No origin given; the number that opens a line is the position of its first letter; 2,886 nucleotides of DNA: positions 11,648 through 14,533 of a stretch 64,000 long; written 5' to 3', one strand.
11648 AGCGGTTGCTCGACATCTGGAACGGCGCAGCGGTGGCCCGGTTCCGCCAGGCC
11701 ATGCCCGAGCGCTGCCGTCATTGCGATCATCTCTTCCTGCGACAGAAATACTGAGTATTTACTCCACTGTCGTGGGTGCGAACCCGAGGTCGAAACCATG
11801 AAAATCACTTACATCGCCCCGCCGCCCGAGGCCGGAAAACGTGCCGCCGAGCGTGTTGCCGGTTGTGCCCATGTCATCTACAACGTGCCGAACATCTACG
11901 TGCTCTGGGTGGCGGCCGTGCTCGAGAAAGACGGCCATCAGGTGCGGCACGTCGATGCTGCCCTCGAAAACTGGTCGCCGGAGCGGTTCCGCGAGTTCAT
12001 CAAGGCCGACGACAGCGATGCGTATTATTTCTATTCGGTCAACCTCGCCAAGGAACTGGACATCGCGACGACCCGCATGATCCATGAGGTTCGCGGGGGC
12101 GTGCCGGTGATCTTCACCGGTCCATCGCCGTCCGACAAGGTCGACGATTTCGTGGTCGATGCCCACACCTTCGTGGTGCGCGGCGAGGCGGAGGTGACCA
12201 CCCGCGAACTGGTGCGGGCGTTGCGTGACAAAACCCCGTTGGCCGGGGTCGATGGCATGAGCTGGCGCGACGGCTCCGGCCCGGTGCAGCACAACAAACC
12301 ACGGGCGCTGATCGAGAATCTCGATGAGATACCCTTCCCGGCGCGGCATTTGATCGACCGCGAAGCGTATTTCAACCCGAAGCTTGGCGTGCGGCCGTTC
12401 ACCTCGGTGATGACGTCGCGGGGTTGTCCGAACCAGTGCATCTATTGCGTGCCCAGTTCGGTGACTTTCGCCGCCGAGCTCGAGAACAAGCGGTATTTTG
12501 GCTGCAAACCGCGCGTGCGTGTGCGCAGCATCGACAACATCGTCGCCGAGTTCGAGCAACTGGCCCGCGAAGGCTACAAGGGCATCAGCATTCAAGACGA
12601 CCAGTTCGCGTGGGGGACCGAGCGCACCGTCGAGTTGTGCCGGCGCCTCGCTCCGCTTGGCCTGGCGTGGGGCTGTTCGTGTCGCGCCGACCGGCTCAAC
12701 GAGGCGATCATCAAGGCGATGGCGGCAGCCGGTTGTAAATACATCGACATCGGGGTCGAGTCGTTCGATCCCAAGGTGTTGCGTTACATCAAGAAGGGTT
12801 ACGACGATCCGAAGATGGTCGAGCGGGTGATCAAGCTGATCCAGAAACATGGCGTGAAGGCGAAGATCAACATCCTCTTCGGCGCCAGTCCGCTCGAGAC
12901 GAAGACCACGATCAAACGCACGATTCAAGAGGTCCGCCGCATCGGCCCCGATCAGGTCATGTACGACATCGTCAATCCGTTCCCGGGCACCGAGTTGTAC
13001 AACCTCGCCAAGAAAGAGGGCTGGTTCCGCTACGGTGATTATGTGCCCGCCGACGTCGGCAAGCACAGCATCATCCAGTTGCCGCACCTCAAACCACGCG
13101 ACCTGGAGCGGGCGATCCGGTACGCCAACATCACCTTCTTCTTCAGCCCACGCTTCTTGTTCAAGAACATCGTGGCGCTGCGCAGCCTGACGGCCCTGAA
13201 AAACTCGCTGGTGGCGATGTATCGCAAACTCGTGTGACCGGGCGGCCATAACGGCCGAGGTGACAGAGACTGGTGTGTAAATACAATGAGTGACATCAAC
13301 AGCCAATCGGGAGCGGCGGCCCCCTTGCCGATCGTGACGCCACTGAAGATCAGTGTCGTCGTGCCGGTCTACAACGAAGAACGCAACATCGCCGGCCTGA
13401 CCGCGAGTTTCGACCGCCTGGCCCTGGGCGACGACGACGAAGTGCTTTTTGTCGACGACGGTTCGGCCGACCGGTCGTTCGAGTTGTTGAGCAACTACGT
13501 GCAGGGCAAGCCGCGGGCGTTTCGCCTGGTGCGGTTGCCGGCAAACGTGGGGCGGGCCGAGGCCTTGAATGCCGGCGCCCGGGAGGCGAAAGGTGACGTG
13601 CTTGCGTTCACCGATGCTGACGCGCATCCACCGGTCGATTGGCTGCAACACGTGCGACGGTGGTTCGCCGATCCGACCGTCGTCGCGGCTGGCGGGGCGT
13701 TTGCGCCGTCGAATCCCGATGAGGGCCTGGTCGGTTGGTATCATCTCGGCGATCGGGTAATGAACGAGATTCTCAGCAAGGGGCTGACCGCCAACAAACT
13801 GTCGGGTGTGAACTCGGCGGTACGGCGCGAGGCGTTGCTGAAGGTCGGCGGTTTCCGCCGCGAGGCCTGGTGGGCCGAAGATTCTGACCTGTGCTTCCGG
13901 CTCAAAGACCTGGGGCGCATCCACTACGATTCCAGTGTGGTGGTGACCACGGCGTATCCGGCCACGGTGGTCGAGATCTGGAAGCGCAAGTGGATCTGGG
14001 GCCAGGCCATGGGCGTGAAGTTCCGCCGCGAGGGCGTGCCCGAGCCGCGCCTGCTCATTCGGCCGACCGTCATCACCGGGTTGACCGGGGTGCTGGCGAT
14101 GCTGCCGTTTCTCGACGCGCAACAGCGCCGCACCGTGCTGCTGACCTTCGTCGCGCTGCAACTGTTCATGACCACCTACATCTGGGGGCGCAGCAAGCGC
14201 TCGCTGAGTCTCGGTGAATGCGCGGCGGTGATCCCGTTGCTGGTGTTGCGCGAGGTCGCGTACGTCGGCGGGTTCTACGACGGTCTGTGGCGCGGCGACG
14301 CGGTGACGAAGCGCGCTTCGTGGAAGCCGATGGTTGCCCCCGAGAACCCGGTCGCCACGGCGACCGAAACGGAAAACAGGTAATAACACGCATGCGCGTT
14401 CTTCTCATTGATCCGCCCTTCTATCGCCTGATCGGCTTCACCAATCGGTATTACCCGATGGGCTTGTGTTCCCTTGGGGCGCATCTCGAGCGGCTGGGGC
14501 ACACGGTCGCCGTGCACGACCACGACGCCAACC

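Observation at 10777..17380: Co-directional cluster: SPASM radical-SAM + B12-radical-SAM + GT2 + B12-radical-SAM + polyprenyl-phosphate sugar transferase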

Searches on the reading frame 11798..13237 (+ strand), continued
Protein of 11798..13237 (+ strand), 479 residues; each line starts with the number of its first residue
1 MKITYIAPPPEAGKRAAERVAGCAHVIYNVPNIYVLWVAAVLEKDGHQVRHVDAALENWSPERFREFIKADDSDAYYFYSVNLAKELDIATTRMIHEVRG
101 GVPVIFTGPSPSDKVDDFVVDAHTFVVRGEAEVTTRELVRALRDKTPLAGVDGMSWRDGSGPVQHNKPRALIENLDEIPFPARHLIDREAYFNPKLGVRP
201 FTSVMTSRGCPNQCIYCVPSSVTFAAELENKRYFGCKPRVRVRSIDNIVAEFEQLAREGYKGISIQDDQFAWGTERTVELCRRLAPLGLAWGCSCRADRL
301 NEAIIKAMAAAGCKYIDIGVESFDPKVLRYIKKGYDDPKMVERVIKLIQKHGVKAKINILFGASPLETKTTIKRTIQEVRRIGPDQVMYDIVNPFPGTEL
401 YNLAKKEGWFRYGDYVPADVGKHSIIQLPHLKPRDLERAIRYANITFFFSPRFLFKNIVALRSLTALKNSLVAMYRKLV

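Call 74: fold_search(model_id=the predicted structure, library=pdb)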
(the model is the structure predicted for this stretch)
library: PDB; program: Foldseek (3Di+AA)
matches with E <= 10: 1877; with E <= 0.001: 191
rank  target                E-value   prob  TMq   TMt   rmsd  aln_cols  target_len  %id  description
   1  6fd2_B                1.3e-26  1.00  0.74  0.78   6.2       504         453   23  Radical SAM 1,2-diol dehydratase AprD4 in complex with its substrate paromamine (released 2018-01-17)
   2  6fd2_A                5.8e-26  1.00  0.74  0.78   5.8       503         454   22  Radical SAM 1,2-diol dehydratase AprD4 in complex with its substrate paromamine (released 2018-01-17)
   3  6wte_A                1.0e-22  1.00  0.65  0.56   8.6       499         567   17  Structure of radical S-adenosylmethionine methyltransferase, TsrM, from Kitasatospora setae with cobalamin and [4Fe-4S (released 2020-12-23)
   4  6wtf_A                5.0e-22  1.00  0.65  0.58   7.9       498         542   17  Structure of radical S-adenosylmethionine methyltransferase, TsrM, from Kitasatospora setae with tryptophan substrate  (released 2020-12-23)
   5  6wte_B                1.8e-21  1.00  0.65  0.59   8.0       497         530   17  Structure of radical S-adenosylmethionine methyltransferase, TsrM, from Kitasatospora setae with cobalamin and [4Fe-4S (released 2020-12-23)
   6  6wtf_B                2.2e-21  1.00  0.65  0.58  10.0       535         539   18  Structure of radical S-adenosylmethionine methyltransferase, TsrM, from Kitasatospora setae with tryptophan substrate  (released 2020-12-23)
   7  9n1d                  6.5e-21  1.00  0.69  0.54   6.8       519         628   18  Crystal structure of CysS from Corallococcus sp. CA054B with 5'-deoxyadenosine and methionine bound (released 2026-01-28)
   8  9n1b                  1.2e-20  1.00  0.69  0.54   7.1       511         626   17  Crystal structure of CysS from Corallococcus sp. CA054B with 5'-deoxyadenosine, methionine, and pantetheinylated 3-metho (released 2026-01-28)
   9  9n1c                  3.0e-20  1.00  0.70  0.55   7.0       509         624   16  Crystal structure of CysS from Corallococcus sp. CA054B with 5'-deoxyadenosine, methionine, and pantetheinylated 3-ethox (released 2026-01-28)
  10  9ccb                  4.1e-20  1.00  0.62  0.70   7.4       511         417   16  X-ray crystal structure of methyl-coenzyme M reductase glutamine methylase (MgmA) from Methanothermobacter marburgensis  (released 2025-01-01)
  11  5ul4                  7.9e-19  1.00  0.69  0.47   6.2       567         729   15  Structure of Cobalamin-dependent S-adenosylmethionine radical enzyme OxsB with aqua-cobalamin and S-adenosylmethionine b (released 2017-04-19)
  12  5ul2                  1.3e-18  1.00  0.67  0.46   6.7       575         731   16  Structure of Apo, SeMet-labeled Cobalamin-dependent S-adenosylmethionine radical enzyme OxsB (released 2017-04-19)
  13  5ul3                  9.0e-18  1.00  0.70  0.48   6.4       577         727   16  Structure of Cobalamin-dependent S-adenosylmethionine radical enzyme OxsB with aqua-cobalamin bound (released 2017-04-19)
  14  7mjx_A                1.2e-17  1.00  0.58  0.62   5.6       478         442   16  MiaB in the complex with 5'-deoxyadenosine, methionine and RNA (released 2021-09-15)
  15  7mjy_A                4.4e-17  1.00  0.59  0.63   5.3       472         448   16  MiaB in the complex with s-adenosyl-L-homocysteine and RNA (released 2021-09-15)
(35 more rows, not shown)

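Call 79: search_protein_families(library=padloc, proteins=[window:11798-13237:+], max_evalue=0.001)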
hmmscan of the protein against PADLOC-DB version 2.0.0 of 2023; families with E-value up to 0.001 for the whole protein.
window:11798-13237:+ (479 aa): 1 family
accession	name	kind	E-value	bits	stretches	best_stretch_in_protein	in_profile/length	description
PDLC04689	PDC-M51A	-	0.00025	18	1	205-377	188-347/420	-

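Call 81: search_protein_families(library=pfam, proteins=[L045:6492-7823:+, L045:7592-8962:+, L045:8995-9990:+, L045:11413-12390:+, L045:12418-14268:+, L045:15216-17492:-, L045:5419-6474:-, L045:4567-5418:-, L052:2807-3901:+, L052:3908-5281:+], max_evalue=0.001)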
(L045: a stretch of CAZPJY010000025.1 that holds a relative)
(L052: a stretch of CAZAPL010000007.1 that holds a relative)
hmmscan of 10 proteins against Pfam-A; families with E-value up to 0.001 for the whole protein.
L045:6492-7823:+ (443 aa): 2 families
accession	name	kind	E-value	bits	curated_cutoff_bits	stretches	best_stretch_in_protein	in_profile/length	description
PF13231.12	PMT_2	-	1.5e-13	51.7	26.1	1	74-229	2-156/160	Dolichyl-phosphate-mannose-protein mannosyltransferase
PF02366.24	PMT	-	8.8e-09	35.7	22.7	1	96-223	85-225/245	Dolichyl-phosphate-mannose-protein mannosyltransferase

L045:7592-8962:+ (456 aa): 6 families
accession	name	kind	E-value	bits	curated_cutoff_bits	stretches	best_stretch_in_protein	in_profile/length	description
PF00534.26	Glycos_transf_1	-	8.4e-32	110.5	26.4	1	280-416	13-153/172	Glycosyl transferases group 1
PF13692.12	Glyco_trans_1_4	-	7.7e-29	101.2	27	1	283-416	2-137/142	Glycosyl transferases group 1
PF13439.12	Glyco_transf_4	-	4.8e-17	63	28.5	1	92-262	2-168/170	Glycosyltransferase Family 4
PF13579.12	Glyco_trans_4_4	-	1.6e-15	58.2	29.7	1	100-258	9-157/158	Glycosyl transferase 4-like domain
PF20706.3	GT4-conflict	-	6.4e-11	42.3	26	1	266-397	179-323/385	Family 4 Glycosyltransferase in conflict systems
PF13524.12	Glyco_trans_1_2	-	4.3e-05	23.9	25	1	299-438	4-136/144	Glycosyl transferase-like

L045:8995-9990:+ (331 aa): 5 families
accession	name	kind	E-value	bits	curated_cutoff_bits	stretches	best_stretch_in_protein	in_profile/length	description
PF00535.33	Glycos_transf_2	-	2.5e-27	96.3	23.3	1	6-171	1-167/168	Glycosyl transferase family 2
PF13641.12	Glyco_tranf_2_3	-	3.4e-20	73.5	27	1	3-221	2-225/230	Glycosyltransferase like family 2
PF13632.12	Glyco_trans_2_3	-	4.5e-12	46.7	27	1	91-281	2-180/198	Glycosyl transferase family group 2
PF13506.12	Glyco_transf_21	-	1.9e-06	27.9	21.7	1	81-203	24-150/174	Glycosyl transferase family 21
PF10111.15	Glyco_tranf_2_2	-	0.00087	19.3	27.3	0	6-100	1-94/276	Glycosyltransferase like family 2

L045:11413-12390:+ (325 aa): 2 families
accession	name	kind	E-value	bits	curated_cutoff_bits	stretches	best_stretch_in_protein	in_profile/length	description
PF04055.27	Radical_SAM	-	1.7e-13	51.5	29.5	1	24-176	1-166/166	Radical SAM superfamily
PF13186.11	SPASM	-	3.1e-06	27.8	21.5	1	253-311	1-67/67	Iron-sulfur cluster-binding domain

L045:12418-14268:+ (616 aa): 0 families

L045:15216-17492:- (758 aa): 2 families
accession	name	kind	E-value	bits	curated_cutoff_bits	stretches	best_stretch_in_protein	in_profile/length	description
PF02516.20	STT3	-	7.3e-25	88.8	24.5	1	2-349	111-399/405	Oligosaccharyl transferase STT3, N-terminal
PF21436.2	STT3-PglB_core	-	0.00014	22.8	23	1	391-443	5-56/131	STT3/PglB/AglB core domain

L045:5419-6474:- (351 aa): 1 family
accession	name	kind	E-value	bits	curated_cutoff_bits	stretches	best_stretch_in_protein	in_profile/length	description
PF04015.17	DUF362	-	8e-25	88.5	24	1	35-236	2-198/200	Domain of unknown function (DUF362)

L045:4567-5418:- (283 aa): 1 family
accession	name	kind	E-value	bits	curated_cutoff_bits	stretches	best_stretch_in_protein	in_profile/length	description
PF01040.23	UbiA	-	1.9e-28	99.9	34.2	1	25-250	9-234/250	UbiA prenyltransferase family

L052:2807-3901:+ (364 aa): 0 families

L052:3908-5281:+ (457 aa): 0 families

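Call 82: search_protein_families(library=pfam, proteins=[L012:1689-2693:+, L012:4165-5076:+, L012:5049-5966:+, L012:5984-6502:+, L012:6495-7250:+, L011:8665-9981:+, L011:8104-8652:+, L011:5522-6862:+, L011:12708-13547:+, L011:11438-12616:+], max_evalue=0.001)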
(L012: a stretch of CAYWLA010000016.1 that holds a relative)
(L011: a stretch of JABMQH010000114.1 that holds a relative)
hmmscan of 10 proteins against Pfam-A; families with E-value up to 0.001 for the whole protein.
L012:1689-2693:+ (334 aa): 8 families
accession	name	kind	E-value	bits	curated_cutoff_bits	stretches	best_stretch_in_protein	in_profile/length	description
PF01370.27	Epimerase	-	9.9e-31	107.4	20.9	1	27-256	1-240/240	NAD dependent epimerase/dehydratase family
PF16363.11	GDP_Man_Dehyd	-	2.6e-23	83.4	27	1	28-318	1-331/332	GDP-mannose 4,6 dehydratase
PF01073.25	3Beta_HSD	-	1.3e-13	51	22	1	28-251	1-238/280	3-beta hydroxysteroid dehydrogenase/isomerase family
PF04321.23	RmlD_sub_bind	-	3.9e-10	39.7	27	1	26-274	2-230/287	RmlD substrate binding domain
PF02719.21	Polysacc_synt_2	-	1.3e-07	31.6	20.2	1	27-131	1-116/293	Polysaccharide biosynthesis protein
PF05368.20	NmrA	-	6.5e-07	29.7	27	1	25-97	3-74/298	NmrA-like family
PF13460.12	NAD_binding_10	-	0.00025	21.4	27.2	1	31-97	1-65/184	NAD(P)H-binding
PF07993.18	NAD_binding_4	-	0.00092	18.9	20.1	0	29-51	1-23/258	Male sterility protein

L012:4165-5076:+ (303 aa): 2 families
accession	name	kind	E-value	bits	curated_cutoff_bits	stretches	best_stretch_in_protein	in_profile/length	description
PF00676.26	E1_dh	-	3.3e-21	76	22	1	37-218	5-191/300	Dehydrogenase E1 component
PF02775.26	TPP_enzyme_C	-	8.2e-08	32.6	21.9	1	128-198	23-91/151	Thiamine pyrophosphate enzyme, C-terminal TPP binding domain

L012:5049-5966:+ (305 aa): 2 families
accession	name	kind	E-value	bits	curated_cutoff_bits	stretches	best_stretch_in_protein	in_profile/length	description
PF02779.29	Transket_pyr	-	2.9e-13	50.3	27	1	55-166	60-171/174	Transketolase, pyrimidine binding domain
PF02780.25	Transketolase_C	-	7.9e-10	39.2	25.9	1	176-263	5-89/124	Transketolase, C-terminal domain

L012:5984-6502:+ (172 aa): 3 families
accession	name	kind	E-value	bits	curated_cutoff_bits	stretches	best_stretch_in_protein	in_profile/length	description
PF01965.30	DJ-1_PfpI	-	2.9e-48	164.2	26.6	1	2-164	1-163/165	DJ-1/PfpI family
PF17124.11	ThiJ_like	-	3.9e-05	24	30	0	53-112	75-142/186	ThiJ/PfpI family-like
PF07685.20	GATase_3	-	0.00077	19.6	27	1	56-110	33-90/196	CobB/CobQ-like glutamine amidotransferase domain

L012:6495-7250:+ (251 aa): 1 family
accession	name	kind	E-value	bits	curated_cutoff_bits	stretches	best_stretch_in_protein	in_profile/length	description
PF07883.17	Cupin_2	-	0.00011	22.3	27.2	1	58-112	4-57/70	Cupin domain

L011:8665-9981:+ (438 aa): 0 families

L011:8104-8652:+ (182 aa): 3 families
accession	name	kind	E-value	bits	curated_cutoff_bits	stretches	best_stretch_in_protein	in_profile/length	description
PF14602.12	Hexapep_2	-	6.4e-13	48.6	27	1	125-159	1-33/34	Hexapeptide repeat of succinyl-transferase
PF00132.30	Hexapep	-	6.9e-12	45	27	1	126-159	2-35/36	Bacterial transferase hexapeptide (six repeats)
PF25084.1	LbH_EIF2B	-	0.00013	22.4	54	0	122-161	58-96/105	EIF2B subunit epsilon LbH domain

L011:5522-6862:+ (446 aa): 1 family
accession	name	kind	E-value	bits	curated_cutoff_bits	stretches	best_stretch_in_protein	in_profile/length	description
PF04932.20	Wzy_C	-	2e-07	31.4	31.7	1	225-365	3-148/149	O-Antigen ligase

L011:12708-13547:+ (279 aa): 0 families

L011:11438-12616:+ (392 aa): 2 families
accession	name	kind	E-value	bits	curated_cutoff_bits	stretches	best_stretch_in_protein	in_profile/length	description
PF13692.12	Glyco_trans_1_4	-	4.3e-23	82.6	27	1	219-356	2-142/142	Glycosyl transferases group 1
PF00534.26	Glycos_transf_1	-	8.4e-05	22.6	26.4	1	215-368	12-170/172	Glycosyl transferases group 1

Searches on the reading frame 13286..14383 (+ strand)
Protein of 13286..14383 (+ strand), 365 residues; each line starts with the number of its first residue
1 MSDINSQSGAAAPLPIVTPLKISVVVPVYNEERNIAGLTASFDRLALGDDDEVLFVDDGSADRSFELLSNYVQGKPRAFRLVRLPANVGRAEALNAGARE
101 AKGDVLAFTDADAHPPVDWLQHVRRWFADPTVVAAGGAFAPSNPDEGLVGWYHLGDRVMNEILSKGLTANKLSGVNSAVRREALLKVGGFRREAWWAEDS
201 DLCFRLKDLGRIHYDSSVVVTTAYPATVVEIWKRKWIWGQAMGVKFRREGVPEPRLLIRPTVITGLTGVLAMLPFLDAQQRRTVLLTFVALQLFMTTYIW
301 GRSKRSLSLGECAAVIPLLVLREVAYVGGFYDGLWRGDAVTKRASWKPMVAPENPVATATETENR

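Call 4: search_protein_families(library=pfam, proteins=[window:13286-14383:+], max_evalue=0.01)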
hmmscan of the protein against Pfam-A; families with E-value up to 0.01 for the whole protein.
window:13286-14383:+ (365 aa): 5 families
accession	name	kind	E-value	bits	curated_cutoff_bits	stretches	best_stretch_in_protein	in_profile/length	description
PF00535.33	Glycos_transf_2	-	5.4e-28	98.5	23.3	1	23-185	1-165/168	Glycosyl transferase family 2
PF13632.12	Glyco_trans_2_3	-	4.3e-10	40.2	27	1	109-296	5-188/198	Glycosyl transferase family group 2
PF10111.15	Glyco_tranf_2_2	-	1.1e-08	35.3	27.3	1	23-121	1-100/276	Glycosyltransferase like family 2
PF13641.12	Glyco_tranf_2_3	-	1.7e-08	35.2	27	1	22-236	3-225/230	Glycosyltransferase like family 2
PF13506.12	Glyco_transf_21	-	4.2e-05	23.5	21.7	1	93-238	21-172/174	Glycosyl transferase family 21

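Call 5: search_protein_families(library=ncbifam, proteins=[window:13286-14383:+], max_evalue=0.01)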
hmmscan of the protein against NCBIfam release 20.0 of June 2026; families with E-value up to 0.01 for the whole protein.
window:13286-14383:+ (365 aa): 19 families
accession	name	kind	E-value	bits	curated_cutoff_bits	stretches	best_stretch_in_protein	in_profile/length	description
TIGR03965.1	mycofact_glyco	equivalog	7.1e-37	127.4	280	1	9-301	61-355/467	mycofactocin biosynthesis glycosyltransferase MftF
TIGR04283.1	glyco_like_mftF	equivalog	6.6e-24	84.7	182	1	22-237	1-200/221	TIGR04283 family arsenosugar biosynthesis glycosyltransferase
NF041875.1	EPS_EpsD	equivalog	1.1e-23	84.2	370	1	22-211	1-194/325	exopolysaccharide biosynthesis glycosyltransferase EpsD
TIGR03937.1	PgaC_IcaA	equivalog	7.3e-21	74.6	422.3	2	21-121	46-144/407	poly-beta-1,6-N-acetyl-D-glucosamine synthase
NF007482.0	PRK10073.1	equivalog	5.7e-13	48.6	423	1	21-113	7-96/334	glycosyltransferase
NF047588.1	GlcsyltransPgfSStrep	equivalog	5.4e-12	45.5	500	1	20-135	1-119/308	glycosyltransferase PgfS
NF007986.1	PRK10714.1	equivalog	1e-11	44.4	529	1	21-117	7-105/316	undecaprenyl-phosphate 4-deoxy-4-formamido-L-arabinose transferase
TIGR04242.1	nodulat_NodC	equivalog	1.6e-09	37.2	550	1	21-145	49-174/395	chitooligosaccharide synthase NodC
NF041394.1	GtaseAglG_Halo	equivalog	2.1e-09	37.1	440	1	21-202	2-193/304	glucosyl-dolichyl phosphate glucuronosyltransferase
NF010496.0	PRK13915.1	equivalog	5.1e-09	35.6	262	1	20-114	31-128/307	glucosyl-3-phosphoglycerate synthase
NF050819.1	PolSacchBiosHfsG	equivalog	7.4e-09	35.2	500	1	21-137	13-128/302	polysaccharide biosynthesis protein HfsG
TIGR03111.1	glyc2_xrt_Gpos1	hypoth_equivalog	2.6e-08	33.1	363.95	1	21-139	50-169/439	TIGR03111 family XrtG-associated glycosyltransferase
NF047683.1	TeichurnBiosyTuaG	equivalog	2.7e-08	33.8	400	1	21-114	7-98/252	teichuronic acid biosynthesis protein TuaG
NF053739.1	GlytfEpsEBac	equivalog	6e-08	32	450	1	21-209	2-188/265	glycosyltransferase EpsE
NF038302.1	EPS_HpsE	equivalog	1.5e-07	30.7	300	1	21-135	2-120/307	hormogonium polysaccharide biosynthesis glycosyltransferase HpsE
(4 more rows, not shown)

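Call 58: search_solved_structures(query=window:13286-14383:+, max_evalue=0.001)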
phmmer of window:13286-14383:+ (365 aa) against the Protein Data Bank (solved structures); distinct sequences matched with E-value up to 0.001: 30.
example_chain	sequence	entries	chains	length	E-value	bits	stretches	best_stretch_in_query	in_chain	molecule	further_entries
6yv7_B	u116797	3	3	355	8.2e-17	64.6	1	11-233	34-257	Glycosyl transferase, family 2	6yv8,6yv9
6yv7_A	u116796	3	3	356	8.3e-17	64.6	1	11-233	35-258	Glycosyl transferase, family 2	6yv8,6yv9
5mlz_A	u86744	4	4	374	5.8e-11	45.3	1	19-123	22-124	Dolichol monophosphate mannose synthase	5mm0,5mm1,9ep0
9hwj_A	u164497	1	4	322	2.5e-10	43.3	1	20-118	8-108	Undecaprenyl-phosphate 4-deoxy-4-formamido-L-arabinose transferase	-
8vxh_A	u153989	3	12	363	3.7e-10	42.7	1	8-118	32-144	Undecaprenyl-phosphate 4-deoxy-4-formamido-L-arabinose transferase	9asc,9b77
9bhc_C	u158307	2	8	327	8.8e-10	41.5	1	20-118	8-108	Undecaprenyl-phosphate 4-deoxy-4-formamido-L-arabinose transferase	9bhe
5eke_A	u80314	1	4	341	1.7e-09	40.5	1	20-128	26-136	Uncharacterized glycosyltransferase sll0501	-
5ekp_C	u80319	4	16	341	1.7e-09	40.5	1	20-128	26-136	Uncharacterized glycosyltransferase sll0501 | Glycosyltransferase sll0501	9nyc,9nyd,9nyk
9nye_A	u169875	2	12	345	1.7e-09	40.5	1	20-128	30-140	Glycosyltransferase sll0501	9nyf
8bz8_A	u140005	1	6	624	6e-08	35.4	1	20-113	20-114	Glycosyltransferase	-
8bz4_A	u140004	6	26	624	6e-08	35.4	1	20-113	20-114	Glycosyltransferase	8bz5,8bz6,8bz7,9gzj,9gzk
2z87_A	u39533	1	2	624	1.4e-07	34.2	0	22-129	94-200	Chondroitin synthase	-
2z86_A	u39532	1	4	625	1.4e-07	34.2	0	22-129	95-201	Chondroitin synthase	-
5hea_A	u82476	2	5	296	7.9e-07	31.7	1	22-129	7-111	Putative glycosyltransferase (GalT1)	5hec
4y6n_A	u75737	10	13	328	1.9e-06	30.5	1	21-116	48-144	Glucosyl-3-phosphoglycerate synthase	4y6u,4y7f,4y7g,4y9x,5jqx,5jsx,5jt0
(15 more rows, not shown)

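Call 79: search_protein_families(library=padloc, proteins=[window:13286-14383:+], max_evalue=0.001)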
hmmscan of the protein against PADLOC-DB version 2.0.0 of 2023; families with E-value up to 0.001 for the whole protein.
window:13286-14383:+ (365 aa): 0 families
